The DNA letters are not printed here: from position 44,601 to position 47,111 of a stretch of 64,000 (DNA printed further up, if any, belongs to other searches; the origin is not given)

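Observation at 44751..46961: Orthologous smc at the canonical rnc-smc-ftsY position is only 736 aa and appears hingeless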

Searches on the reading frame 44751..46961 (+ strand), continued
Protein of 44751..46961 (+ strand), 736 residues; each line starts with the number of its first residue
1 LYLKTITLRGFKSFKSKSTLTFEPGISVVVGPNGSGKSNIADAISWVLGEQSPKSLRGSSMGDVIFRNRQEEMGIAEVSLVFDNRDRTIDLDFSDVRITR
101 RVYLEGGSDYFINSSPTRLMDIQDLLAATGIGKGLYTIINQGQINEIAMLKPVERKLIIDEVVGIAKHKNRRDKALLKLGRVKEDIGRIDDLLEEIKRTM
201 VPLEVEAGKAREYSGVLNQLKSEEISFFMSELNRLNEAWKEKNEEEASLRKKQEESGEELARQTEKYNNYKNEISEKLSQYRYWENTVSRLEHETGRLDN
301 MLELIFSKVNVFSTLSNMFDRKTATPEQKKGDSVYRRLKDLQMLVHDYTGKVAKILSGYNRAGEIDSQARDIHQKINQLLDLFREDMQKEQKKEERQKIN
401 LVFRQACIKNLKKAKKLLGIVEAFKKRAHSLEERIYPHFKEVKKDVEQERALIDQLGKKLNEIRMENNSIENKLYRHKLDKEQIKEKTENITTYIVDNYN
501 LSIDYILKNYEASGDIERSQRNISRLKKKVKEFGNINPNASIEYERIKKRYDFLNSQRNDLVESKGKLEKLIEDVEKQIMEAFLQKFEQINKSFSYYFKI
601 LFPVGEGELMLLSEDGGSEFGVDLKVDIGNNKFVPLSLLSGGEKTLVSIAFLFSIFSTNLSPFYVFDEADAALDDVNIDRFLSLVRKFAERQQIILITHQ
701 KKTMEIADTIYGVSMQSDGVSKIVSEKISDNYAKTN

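Call 25: predict_structure(alignment_id=A2)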
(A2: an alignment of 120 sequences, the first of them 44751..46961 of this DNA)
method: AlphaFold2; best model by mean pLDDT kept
length: 736 residues; sequences in the alignment: 120
mean_pLDDT: 75.0   pTM: 0.46
mean pLDDT of the five models: 75.0, 71.3, 70.1, 67.8, 67.5
residues with pLDDT >= 90: 93; 70-90: 429; 50-70: 129; < 50: 85
segments of 3 or more residues with pLDDT < 50: 33-36, 50-75, 88-92, 104-107, 114-135, 322-331, 729-736
pLDDT, mean of each block of 10 residues (from residue 1): 56 54 72 52 59 36 40 46 53 56 51 47 40 46 64 74 68 85 90 87 82 85 89 90 89 90 89 85 89 90 92 85 41 67 78 71 75 80 72 77 89 93 91 88 85 89 90 90 90 87 86 85 87 78 84 90 88 83 83 89 86 64 81 75 81 77 70 79 86 77 77 57 57 38
secondary structure, 60 per line:
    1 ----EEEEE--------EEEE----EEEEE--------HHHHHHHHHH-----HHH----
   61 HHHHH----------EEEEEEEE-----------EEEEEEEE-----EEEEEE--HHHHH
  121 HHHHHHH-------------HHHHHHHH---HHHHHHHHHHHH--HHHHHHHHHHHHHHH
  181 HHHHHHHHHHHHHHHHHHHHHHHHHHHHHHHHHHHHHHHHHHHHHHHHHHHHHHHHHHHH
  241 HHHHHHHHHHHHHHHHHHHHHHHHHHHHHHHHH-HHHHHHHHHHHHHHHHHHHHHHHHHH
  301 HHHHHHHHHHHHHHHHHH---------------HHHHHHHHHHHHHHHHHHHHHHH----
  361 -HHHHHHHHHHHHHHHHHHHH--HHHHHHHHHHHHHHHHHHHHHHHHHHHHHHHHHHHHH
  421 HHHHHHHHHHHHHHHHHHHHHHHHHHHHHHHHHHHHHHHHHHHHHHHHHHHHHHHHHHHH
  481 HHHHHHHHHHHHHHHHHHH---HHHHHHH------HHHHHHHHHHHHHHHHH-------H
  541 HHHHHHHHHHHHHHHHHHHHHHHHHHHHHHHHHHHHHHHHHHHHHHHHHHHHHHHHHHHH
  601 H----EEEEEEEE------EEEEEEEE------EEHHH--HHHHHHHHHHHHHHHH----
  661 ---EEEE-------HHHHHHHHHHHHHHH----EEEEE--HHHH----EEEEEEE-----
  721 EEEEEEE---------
elements in order (helices of 4 or more, strands of 3 or more residues): E5-9 E18-21 E26-30 H39-48 H61-65 E76-83 E95-102 E108-113 H116-127 H141-148 H152-163 H166-273 H275-318 H334-356 H362-381 H384-499 H503-509 H516-532 H540-601 E606-613 E620-627 H641-656 E664-667 H675-689 E694-698 H701-704 E709-715 E721-727
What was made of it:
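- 45246..45704 (+): N-terminal arm helix (res 166-318): neck 166-215, then the ascending coiled-coil strand. AF2 helices 166-273 and 275-318, pLDDT 85-92 (call 25).
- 46230..46355 (+): Joint region (res 494-535) with the conserved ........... motif. AF2 breaks at 500-502, 510-515 and 533-539 (call 25).
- On Bacterial SMC (Smc of Smc-ScpAB; NCBIfam TIGR02168, Pfam SMC_N plus SMC_hinge): AF2 helices 166-318 and 384-601, with joint breaks at 500-539 (call 25).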

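Call 30: fold_search(model_id=the predicted structure, library=pdb)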
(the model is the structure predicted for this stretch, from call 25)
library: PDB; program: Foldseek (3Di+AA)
matches with E <= 10: 1448; with E <= 0.001: 206
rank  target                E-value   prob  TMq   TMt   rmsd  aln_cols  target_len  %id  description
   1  5xei                  4.2e-28  1.00  0.50  0.67  18.1       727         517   23  Crystal structure of the Smc head domain with a coiled coil and joint derived from Pyrococcus yayanosii (released 2017-06-07)
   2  6wg3_B                2.6e-22  1.00  0.50  0.52  37.0       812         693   19  Cryo-EM structure of human Cohesin-NIPBL-DNA complex (released 2020-05-20)
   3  5xns_A                1.4e-21  1.00  0.43  0.75   5.5       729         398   20  Crystal structure of the Smc head domain with an extended coiled coil bound to the C-terminal domain of ScpA derived f (released 2017-08-02)
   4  6wge_B                1.4e-21  1.00  0.47  0.66  21.6       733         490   18  Cryo-EM structure of human Cohesin-NIPBL-DNA complex without STAG1 (released 2020-05-20)
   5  7w1m_B                2.4e-21  1.00  0.46  0.62  36.2       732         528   18  Cryo-EM structure of human cohesin-CTCF-DNA complex (released 2023-05-31)
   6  7zr1_D                6.9e-21  1.00  0.39  0.37  35.6       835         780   15  Chaetomium thermophilum Mre11-Rad50-Nbs1 complex bound to ATPyS (composite structure) (released 2023-01-11)
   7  7zr1_C                9.0e-21  1.00  0.38  0.36  35.7       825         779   14  Chaetomium thermophilum Mre11-Rad50-Nbs1 complex bound to ATPyS (composite structure) (released 2023-01-11)
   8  6yvu_B                2.1e-20  1.00  0.37  0.24  52.8      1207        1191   15  Condensin complex from S.cerevisiae ATP-free apo non-engaged state (released 2020-07-15)
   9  8i4x_B                3.0e-20  1.00  0.47  0.34  37.7      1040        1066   13  Cryo-EM structure of 5-subunit Smc5/6 (released 2024-06-26)
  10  5h68_B                5.0e-20  1.00  0.36  0.74   9.5       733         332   20  Crystal structure of an engaged dimer of the Geobacillus stearothermophilus SMC head domain (released 2017-03-15)
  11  5xg3_B                6.5e-20  1.00  0.42  0.76  18.9       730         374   22  Crystal structure of the ATPgS-engaged Smc head domain with an extended coiled coil bound to the C-terminal domain of  (released 2017-06-07)
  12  5xg3_A                5.3e-19  1.00  0.40  0.74  16.3       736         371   22  Crystal structure of the ATPgS-engaged Smc head domain with an extended coiled coil bound to the C-terminal domain of  (released 2017-06-07)
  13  7yqh_B                6.9e-19  1.00  0.46  0.33  36.0      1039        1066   13  Cryo-EM structure of 8-subunit Smc5/6 (released 2024-01-31)
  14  9f5w_B                1.1e-18  1.00  0.42  0.54  22.1       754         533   16  Human condensin II - M18BP1 complex (released 2025-07-02)
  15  3zgx_B                2.2e-18  1.00  0.41  0.80  15.9       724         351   20  Crystal structure of the kleisin-N SMC interface in prokaryotic condensin (released 2013-01-30)
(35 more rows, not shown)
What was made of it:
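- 46230..46355 (+): The best structural match is the Pyrococcus Smc head with coiled coil and joint, 5xei (call 30).
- On Bacterial SMC (Smc of Smc-ScpAB; NCBIfam TIGR02168, Pfam SMC_N plus SMC_hinge): Foldseek top hit 5xei, Smc head with coiled coil and joint (call 30).
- Closest known: Canonical bacterial Smc. Same: Neck, joint motif and intramolecular antiparallel coiled coil (calls 25, 30).
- The top structural hit is the Pyrococcus Smc head with coiled coil and joint (call 30).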

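Call 33: find_encoding_contigs(protein=P0001, flank=10000, max_places=3)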
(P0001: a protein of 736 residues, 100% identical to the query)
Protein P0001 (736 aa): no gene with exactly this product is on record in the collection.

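Call 34: find_encoding_contigs(protein=P0088, flank=10000, max_places=2)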
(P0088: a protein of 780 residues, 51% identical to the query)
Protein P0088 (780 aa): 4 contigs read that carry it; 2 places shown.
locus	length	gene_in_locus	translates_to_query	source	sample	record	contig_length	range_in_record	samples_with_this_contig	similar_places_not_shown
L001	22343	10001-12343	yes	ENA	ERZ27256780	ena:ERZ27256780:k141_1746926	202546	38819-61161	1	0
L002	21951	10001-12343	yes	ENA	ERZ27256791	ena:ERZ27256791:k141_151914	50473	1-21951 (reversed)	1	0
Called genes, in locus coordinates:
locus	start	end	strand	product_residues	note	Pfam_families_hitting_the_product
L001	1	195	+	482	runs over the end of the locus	PF01029:NusB, PF01189:Methyltr_RsmB-F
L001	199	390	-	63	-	PF00830:Ribosomal_L28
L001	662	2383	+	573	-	PF02734:Dak2, PF21645:FakA-like_M, PF13684:FakA-like_C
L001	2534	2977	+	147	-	PF03602:Cons_hypoth95, PF05175:MTS (weak)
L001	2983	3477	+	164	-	PF01467:CTP_transf_like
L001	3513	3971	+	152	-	-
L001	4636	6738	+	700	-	PF02629:CoA_binding, PF13380:CoA_binding_2, PF13607:Succ_CoA_lig, PF19045:Ligase_CoA_2, PF08442:ATP-grasp_2 (faint), PF13549:ATP-grasp_5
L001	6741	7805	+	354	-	PF13500:AAA_26, PF07085:DRTGG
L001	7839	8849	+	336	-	PF02504:FA_synthesis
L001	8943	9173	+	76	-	PF00550:PP-binding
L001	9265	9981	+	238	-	PF22935:RM44_endonuclase (weak), PF14622:Ribonucleas_3_3, PF00636:Ribonuclease_3, PF00035:dsrm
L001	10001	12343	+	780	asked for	PF02463:SMC_N, PF13175:AAA_15 (faint), PF13476:AAA_23, PF13304:AAA_21 (faint)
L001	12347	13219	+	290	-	PF02881:SRP54_N, PF00448:SRP54, PF13604:AAA_30 (weak)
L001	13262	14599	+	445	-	PF02881:SRP54_N, PF13401:AAA_22 (weak), PF00448:SRP54, PF02978:SRP_SPB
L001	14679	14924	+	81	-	PF00886:Ribosomal_S16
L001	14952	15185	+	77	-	PF13083:KH_KhpA-B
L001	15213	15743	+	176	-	PF01782:RimM, PF24986:PRC_RimM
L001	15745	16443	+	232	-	PF01746:tRNA_m1G_MT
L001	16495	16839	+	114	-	PF01245:Ribosomal_L19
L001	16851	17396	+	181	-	PF10502:Peptidase_S26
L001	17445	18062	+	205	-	PF01351:RNase_HII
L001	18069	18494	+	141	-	PF02021:UPF0102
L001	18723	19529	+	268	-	PF04536:TPM_phosphatase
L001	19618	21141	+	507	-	PF13541:ChlI, PF00158:Sigma54_activat (weak), PF01078:Mg_chelatase, PF07728:AAA_5 (weak), PF13335:Mg_chelatase_C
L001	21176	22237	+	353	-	PF02481:DNA_processg_A, PF17782:WHD_DprA (weak)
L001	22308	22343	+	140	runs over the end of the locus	-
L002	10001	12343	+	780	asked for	PF02463:SMC_N, PF13175:AAA_15 (faint), PF13476:AAA_23, PF13304:AAA_21 (faint)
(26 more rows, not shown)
